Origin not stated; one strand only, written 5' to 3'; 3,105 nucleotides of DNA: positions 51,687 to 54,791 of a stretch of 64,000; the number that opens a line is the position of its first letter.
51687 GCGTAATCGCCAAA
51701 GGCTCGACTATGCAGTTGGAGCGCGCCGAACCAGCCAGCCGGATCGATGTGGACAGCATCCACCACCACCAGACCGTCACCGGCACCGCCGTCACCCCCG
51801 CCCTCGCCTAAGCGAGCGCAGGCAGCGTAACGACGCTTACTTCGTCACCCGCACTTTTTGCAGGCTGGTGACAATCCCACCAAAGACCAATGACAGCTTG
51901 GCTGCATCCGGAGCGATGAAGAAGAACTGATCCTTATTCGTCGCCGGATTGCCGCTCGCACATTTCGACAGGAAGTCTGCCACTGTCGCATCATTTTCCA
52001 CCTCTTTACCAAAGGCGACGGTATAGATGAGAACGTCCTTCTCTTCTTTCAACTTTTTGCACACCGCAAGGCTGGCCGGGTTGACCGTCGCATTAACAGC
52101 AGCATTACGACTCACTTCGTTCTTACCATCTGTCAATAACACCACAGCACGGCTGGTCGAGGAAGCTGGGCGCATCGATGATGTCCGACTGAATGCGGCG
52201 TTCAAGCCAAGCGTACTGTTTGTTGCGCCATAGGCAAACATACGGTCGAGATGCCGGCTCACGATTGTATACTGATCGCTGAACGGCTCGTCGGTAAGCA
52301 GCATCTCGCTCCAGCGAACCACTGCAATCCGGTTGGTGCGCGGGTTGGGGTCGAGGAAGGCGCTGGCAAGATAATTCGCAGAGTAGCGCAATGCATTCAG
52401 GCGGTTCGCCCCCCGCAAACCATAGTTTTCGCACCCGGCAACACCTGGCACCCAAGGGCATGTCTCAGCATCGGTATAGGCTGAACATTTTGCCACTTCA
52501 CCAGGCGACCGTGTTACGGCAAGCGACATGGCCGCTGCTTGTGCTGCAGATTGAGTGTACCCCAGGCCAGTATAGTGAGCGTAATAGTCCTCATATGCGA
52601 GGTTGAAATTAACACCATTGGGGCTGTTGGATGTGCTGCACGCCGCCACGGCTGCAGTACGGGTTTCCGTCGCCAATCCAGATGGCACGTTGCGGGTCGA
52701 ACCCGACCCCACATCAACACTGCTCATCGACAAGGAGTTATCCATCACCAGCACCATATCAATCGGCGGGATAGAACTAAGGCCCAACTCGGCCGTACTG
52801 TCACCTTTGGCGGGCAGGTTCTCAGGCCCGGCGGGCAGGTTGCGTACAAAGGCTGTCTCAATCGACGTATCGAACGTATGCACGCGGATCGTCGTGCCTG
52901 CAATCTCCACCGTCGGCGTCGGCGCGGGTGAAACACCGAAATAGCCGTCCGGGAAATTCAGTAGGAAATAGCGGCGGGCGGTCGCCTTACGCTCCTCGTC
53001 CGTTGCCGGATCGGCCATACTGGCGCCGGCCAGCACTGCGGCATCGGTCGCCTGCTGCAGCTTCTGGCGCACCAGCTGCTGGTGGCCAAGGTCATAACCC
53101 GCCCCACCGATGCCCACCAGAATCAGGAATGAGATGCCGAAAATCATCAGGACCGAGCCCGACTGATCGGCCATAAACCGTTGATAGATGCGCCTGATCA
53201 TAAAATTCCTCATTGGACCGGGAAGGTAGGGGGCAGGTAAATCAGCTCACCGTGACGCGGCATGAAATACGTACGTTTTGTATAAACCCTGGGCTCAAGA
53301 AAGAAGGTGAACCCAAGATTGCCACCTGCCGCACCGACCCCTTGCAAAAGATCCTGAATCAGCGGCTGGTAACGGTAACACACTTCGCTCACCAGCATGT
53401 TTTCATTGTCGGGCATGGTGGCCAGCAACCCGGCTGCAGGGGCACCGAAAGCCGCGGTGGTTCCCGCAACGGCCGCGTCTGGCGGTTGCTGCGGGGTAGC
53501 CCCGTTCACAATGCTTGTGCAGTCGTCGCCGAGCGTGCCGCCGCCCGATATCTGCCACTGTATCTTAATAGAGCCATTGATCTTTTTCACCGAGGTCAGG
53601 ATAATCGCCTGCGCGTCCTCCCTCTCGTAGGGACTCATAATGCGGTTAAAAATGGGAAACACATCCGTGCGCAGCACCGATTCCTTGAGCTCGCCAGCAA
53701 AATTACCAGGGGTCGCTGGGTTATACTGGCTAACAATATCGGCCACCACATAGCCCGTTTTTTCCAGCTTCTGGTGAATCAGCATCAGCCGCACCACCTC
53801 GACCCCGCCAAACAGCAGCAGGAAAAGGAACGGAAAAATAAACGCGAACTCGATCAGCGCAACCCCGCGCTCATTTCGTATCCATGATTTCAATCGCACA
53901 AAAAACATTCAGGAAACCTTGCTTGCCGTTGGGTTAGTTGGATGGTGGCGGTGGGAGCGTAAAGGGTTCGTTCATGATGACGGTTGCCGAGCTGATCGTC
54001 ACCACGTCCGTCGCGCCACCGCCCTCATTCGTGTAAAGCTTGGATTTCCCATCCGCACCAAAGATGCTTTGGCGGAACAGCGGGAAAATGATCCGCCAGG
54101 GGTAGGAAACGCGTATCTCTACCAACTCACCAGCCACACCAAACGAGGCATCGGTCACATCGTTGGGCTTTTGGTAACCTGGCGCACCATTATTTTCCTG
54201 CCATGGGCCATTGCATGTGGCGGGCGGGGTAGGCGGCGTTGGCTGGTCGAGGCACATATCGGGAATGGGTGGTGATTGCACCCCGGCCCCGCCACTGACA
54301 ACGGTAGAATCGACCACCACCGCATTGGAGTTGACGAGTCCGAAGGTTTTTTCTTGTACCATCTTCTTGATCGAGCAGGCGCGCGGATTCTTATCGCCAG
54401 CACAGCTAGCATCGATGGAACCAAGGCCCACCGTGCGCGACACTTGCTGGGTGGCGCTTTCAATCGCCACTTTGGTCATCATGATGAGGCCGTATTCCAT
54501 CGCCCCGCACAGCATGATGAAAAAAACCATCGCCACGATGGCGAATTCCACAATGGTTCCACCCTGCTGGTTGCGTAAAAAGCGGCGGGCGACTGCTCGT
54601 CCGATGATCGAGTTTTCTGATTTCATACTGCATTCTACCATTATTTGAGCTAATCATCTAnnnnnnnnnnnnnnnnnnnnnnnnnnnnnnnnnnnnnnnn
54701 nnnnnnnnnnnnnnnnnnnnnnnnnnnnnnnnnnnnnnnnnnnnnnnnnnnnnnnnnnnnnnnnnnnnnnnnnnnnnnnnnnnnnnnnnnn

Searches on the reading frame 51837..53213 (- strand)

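Call 13: search_protein_families(library=pfam, proteins=[window:51837-53213:-], max_evalue=0.001)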
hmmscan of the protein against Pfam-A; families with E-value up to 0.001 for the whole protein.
window:51837-53213:- (458 aa): 3 families
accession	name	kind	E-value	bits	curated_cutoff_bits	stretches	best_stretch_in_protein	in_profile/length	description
PF13400.11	Tad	-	3.5e-10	40.5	22.3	1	19-65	1-46/47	Putative Flp pilus-assembly TadE/G-like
PF13519.12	VWA_2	-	1.5e-08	35.7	27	1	281-364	26-107/107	von Willebrand factor type A domain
PF00092.34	VWA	-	1.5e-08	35.5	23.8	1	288-441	32-169/174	von Willebrand factor type A domain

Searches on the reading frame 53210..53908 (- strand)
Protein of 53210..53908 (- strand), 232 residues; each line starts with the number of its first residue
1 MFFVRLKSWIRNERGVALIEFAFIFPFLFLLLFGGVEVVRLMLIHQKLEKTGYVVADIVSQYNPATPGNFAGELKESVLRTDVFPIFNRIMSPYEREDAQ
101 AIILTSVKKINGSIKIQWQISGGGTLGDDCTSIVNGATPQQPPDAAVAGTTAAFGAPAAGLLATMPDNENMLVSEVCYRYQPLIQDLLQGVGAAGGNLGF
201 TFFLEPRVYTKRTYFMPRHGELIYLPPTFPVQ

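Call 13: search_protein_families(library=pfam, proteins=[window:53210-53908:-], max_evalue=0.001)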
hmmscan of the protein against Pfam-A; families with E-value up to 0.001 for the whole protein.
window:53210-53908:- (232 aa): 2 families
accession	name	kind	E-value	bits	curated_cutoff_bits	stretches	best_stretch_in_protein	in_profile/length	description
PF07811.17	TadE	-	2.2e-08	34.5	22.9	1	15-50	1-36/43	TadE-like protein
PF16964.10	TadF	-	1.4e-05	25.5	27.3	1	11-61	4-54/178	Putative tight adherence pilin protein F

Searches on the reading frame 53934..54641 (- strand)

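Call 13: search_protein_families(library=pfam, proteins=[window:53934-54641:-], max_evalue=0.001)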
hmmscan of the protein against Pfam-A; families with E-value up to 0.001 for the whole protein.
window:53934-54641:- (235 aa): 1 family
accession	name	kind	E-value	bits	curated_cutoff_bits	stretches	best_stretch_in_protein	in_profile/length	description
PF07811.17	TadE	-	8.1e-11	42.3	22.9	1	27-69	1-43/43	TadE-like protein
